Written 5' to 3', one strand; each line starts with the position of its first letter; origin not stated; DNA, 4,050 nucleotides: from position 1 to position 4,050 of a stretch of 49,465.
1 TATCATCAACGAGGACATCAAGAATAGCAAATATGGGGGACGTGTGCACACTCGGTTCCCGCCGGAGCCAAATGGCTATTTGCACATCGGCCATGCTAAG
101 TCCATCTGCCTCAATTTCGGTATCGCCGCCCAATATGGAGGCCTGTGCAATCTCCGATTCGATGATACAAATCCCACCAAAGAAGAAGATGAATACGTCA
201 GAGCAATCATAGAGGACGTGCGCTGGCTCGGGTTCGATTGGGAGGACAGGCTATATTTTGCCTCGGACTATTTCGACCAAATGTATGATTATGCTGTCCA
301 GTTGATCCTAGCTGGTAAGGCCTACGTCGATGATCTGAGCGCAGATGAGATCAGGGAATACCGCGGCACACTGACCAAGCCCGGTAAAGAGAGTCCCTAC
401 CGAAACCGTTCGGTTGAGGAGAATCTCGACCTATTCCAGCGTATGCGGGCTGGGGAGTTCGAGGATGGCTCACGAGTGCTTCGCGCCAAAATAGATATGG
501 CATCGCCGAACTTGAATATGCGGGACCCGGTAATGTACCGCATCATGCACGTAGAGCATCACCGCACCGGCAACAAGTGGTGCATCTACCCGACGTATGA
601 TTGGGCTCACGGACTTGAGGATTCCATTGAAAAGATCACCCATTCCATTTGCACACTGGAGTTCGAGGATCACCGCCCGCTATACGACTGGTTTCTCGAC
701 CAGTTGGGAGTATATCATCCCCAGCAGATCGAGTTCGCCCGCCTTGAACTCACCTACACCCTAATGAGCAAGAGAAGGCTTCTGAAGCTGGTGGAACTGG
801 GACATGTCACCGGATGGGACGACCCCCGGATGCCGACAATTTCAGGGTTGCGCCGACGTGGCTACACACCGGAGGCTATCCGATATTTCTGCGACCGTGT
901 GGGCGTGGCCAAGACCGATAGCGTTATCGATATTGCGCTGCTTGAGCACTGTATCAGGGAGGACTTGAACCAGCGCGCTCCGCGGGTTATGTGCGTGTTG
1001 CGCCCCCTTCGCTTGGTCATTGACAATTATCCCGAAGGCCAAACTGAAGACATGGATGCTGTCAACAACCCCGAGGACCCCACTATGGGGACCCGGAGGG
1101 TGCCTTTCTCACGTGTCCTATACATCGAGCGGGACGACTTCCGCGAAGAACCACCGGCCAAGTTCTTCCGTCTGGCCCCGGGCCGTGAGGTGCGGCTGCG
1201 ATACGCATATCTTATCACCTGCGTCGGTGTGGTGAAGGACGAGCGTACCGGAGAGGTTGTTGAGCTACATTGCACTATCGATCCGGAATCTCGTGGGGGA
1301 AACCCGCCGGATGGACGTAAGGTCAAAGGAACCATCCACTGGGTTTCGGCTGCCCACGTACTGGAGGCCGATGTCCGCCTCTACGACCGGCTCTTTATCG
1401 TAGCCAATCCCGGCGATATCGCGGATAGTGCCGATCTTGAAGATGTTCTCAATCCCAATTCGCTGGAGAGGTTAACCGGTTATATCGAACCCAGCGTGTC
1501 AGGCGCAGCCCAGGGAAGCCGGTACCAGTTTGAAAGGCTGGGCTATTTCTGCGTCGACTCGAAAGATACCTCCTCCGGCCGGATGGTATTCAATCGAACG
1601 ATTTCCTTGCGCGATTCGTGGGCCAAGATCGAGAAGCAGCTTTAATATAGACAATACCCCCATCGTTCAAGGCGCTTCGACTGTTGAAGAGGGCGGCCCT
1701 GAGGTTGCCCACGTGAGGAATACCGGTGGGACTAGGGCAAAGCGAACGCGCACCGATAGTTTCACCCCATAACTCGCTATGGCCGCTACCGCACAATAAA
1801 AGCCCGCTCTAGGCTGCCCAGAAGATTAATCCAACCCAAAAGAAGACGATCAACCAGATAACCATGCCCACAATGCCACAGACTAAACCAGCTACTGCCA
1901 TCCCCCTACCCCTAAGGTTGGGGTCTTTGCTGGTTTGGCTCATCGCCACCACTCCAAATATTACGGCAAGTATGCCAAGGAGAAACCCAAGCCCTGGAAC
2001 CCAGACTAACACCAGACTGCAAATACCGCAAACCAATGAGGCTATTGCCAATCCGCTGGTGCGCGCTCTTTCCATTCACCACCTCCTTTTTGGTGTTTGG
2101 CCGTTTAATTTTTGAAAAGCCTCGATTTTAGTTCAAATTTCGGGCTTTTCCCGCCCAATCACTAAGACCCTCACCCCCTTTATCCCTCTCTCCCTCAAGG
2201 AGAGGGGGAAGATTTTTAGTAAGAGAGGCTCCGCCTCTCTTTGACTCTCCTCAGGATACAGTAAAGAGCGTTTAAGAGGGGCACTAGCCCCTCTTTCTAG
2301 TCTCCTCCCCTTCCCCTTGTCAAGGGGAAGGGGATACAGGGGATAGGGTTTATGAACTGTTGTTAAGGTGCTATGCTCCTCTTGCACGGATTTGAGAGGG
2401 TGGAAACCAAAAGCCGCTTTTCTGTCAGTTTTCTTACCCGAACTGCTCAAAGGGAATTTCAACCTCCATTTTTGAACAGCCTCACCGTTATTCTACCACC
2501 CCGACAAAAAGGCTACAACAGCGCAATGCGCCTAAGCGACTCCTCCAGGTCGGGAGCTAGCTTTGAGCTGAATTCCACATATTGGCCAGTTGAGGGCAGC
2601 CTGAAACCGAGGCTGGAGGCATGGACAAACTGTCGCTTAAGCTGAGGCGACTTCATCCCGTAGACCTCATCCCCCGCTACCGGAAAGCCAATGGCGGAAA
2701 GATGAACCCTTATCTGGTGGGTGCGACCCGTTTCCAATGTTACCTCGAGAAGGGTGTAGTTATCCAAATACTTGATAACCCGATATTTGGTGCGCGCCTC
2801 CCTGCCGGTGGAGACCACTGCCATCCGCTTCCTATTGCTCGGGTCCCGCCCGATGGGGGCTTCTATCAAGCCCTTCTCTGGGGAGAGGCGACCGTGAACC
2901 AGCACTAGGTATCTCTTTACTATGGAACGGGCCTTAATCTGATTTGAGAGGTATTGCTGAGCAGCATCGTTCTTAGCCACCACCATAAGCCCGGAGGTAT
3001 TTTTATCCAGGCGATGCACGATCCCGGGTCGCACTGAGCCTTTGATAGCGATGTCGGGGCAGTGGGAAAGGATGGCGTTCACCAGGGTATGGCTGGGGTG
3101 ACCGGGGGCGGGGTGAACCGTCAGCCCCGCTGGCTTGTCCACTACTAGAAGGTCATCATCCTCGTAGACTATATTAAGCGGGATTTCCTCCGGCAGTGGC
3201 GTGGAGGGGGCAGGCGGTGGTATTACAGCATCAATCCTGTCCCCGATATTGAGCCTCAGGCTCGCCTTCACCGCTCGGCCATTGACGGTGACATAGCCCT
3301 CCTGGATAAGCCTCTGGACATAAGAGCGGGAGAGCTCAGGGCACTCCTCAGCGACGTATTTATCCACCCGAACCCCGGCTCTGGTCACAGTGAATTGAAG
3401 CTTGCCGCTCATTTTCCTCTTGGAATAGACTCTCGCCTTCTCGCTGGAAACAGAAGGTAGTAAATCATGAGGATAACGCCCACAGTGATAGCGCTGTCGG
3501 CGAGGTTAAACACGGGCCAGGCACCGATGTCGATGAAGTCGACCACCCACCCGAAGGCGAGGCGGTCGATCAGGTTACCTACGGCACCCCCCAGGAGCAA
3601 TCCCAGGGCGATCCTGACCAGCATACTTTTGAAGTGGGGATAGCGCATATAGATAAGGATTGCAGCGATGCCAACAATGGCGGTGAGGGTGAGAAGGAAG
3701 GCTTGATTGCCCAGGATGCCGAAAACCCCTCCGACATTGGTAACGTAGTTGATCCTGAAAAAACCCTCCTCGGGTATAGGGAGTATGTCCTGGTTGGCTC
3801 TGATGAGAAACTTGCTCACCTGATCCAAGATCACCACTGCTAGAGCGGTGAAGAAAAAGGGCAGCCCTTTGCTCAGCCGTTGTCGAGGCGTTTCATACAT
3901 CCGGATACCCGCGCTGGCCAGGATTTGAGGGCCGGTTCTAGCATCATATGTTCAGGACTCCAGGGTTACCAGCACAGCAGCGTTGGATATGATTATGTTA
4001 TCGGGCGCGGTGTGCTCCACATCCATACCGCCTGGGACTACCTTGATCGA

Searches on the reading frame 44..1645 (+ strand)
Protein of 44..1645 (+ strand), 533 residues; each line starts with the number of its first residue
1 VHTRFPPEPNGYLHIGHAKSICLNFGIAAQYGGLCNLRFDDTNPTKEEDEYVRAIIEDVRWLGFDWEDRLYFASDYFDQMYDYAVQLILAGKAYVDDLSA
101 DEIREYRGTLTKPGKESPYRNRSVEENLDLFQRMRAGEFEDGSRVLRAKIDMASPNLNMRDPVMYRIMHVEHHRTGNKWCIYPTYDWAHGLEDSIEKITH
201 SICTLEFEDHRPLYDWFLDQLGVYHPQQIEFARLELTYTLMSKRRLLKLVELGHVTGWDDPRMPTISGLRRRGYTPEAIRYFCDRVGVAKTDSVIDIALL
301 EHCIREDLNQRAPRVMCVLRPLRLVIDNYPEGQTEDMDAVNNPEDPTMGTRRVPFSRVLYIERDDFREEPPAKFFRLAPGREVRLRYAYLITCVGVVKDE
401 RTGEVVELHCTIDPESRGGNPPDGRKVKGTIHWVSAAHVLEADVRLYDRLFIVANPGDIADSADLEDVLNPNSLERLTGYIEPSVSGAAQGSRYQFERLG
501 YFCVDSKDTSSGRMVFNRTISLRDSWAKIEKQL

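Call 6: search_protein_families(library=pfam, proteins=[window:44-1645:+])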
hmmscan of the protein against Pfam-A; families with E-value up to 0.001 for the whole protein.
window:44-1645:+ (533 aa): 3 families
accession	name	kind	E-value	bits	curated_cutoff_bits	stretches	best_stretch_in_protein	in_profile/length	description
PF00749.27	tRNA-synt_1c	-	1.7e-109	366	23.4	1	2-309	3-313/314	tRNA synthetases class I (E and Q), catalytic domain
PF03950.23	tRNA-synt_1c_C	-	2.1e-30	105.2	23.9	1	312-413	1-91/91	tRNA synthetases class I (E and Q), anti-codon binding domain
PF20974.2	tRNA-synt_1c_C2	-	1.5e-23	83.7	23.9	1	430-505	1-69/69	tRNA synthetases class I (E and Q), anti-codon binding domain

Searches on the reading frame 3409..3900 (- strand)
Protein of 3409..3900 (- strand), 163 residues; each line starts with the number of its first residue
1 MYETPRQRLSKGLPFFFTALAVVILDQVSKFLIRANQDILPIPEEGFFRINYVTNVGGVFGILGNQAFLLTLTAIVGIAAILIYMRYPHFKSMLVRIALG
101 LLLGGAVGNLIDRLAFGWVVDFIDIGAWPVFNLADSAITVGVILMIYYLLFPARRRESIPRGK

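Call 6: search_protein_families(library=pfam, proteins=[window:3409-3900:-])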
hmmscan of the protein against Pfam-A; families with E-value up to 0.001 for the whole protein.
window:3409-3900:- (163 aa): 1 family
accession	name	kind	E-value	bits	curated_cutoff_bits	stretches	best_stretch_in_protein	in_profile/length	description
PF01252.23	Peptidase_A8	-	8.1e-35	120.5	25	1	19-151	2-142/142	Signal peptidase (SPase) II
